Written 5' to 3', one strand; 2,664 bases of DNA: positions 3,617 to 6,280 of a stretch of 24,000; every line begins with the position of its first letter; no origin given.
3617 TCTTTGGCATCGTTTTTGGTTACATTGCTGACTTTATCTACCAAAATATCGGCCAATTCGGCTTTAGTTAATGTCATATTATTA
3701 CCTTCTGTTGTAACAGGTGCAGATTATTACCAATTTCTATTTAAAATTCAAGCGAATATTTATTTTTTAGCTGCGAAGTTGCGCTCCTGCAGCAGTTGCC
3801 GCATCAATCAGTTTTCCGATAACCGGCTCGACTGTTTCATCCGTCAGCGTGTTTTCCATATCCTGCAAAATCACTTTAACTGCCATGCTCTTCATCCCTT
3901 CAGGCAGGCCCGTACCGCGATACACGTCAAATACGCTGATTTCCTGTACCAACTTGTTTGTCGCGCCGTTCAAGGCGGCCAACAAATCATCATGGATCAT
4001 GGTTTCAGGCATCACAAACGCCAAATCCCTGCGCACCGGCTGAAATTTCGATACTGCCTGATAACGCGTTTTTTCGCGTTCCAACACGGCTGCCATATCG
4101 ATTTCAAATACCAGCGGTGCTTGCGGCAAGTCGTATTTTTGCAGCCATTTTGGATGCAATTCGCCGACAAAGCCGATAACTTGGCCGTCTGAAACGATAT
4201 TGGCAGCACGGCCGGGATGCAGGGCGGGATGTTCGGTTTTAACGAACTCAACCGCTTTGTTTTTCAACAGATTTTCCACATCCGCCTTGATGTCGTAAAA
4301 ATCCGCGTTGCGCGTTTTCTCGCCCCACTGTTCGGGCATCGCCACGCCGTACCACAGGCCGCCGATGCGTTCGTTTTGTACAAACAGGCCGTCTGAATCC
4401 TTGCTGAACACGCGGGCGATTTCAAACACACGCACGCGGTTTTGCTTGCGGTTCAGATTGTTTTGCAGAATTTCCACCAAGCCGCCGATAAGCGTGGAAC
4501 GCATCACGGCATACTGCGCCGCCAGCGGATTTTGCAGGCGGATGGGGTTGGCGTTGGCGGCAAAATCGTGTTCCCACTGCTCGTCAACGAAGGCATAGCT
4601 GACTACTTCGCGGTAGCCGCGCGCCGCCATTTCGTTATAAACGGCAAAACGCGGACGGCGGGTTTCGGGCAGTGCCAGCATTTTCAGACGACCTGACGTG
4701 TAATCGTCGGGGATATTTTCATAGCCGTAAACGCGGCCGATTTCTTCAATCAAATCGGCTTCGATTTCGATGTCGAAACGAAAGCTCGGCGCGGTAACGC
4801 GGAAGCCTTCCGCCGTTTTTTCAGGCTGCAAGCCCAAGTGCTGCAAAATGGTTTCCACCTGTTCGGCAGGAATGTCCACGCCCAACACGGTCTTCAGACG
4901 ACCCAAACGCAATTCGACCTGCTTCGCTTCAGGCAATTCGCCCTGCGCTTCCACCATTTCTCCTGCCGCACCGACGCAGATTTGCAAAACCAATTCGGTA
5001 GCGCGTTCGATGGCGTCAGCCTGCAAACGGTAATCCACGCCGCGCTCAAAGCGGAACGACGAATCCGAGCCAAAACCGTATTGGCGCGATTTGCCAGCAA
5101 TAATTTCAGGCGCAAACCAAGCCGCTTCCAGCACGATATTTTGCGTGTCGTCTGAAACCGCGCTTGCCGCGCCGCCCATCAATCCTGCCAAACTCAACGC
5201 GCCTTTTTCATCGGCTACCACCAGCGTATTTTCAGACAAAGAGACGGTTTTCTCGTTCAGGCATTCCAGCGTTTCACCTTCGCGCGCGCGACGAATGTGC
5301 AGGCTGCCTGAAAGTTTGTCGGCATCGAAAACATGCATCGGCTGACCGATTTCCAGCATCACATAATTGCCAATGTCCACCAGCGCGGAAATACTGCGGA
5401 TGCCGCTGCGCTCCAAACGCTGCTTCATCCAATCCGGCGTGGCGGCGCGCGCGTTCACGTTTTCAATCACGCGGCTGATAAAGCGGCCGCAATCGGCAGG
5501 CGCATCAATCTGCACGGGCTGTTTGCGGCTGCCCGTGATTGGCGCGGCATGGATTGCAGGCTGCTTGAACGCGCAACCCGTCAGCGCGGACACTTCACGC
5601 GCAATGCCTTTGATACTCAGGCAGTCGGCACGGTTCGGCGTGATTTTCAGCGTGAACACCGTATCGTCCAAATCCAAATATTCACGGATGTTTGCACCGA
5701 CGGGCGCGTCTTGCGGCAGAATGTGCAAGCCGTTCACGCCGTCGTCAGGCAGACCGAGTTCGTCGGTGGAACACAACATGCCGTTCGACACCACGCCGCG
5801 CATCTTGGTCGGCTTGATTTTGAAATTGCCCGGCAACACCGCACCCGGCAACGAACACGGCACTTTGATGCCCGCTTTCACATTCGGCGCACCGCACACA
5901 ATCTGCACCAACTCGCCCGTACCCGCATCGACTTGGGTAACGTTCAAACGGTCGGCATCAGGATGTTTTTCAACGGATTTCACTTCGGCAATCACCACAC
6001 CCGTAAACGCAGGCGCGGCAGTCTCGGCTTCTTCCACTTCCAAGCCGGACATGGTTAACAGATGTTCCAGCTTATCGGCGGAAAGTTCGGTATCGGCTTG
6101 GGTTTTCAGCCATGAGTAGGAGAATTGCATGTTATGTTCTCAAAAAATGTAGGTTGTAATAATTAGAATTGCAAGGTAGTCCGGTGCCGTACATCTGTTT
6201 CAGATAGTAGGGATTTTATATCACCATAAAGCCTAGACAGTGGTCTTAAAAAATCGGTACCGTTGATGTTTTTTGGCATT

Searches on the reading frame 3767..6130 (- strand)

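Call 3: search_protein_families(library=pfam, proteins=[window:3767-6130:-], max_evalue=0.1)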
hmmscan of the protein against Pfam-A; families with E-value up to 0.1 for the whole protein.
window:3767-6130:- (787 aa): 6 families
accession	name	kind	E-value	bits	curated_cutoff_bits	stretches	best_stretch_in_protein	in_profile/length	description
PF03483.22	B3_4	-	1e-68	230.8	29.3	1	214-385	2-173/174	B3/4 domain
PF17759.6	tRNA_synthFbeta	-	1.8e-65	220.9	22.4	1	473-679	1-214/214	Phenylalanyl tRNA synthetase beta chain CLM domain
PF03147.19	FDX-ACB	-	4.1e-25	88.5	31.1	1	694-786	1-94/94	Ferredoxin-fold anticodon binding domain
PF03484.21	B5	-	2.2e-24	85.9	28.6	1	405-470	1-67/67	tRNA synthetase B5 domain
PF01588.26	tRNA_bind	-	7.7e-22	77.7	27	1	45-146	1-95/96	Putative tRNA binding domain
PF18262.7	PhetRS_B1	-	0.027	15.1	26.8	0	155-180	52-77/83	Phe-tRNA synthetase beta subunit B1 domain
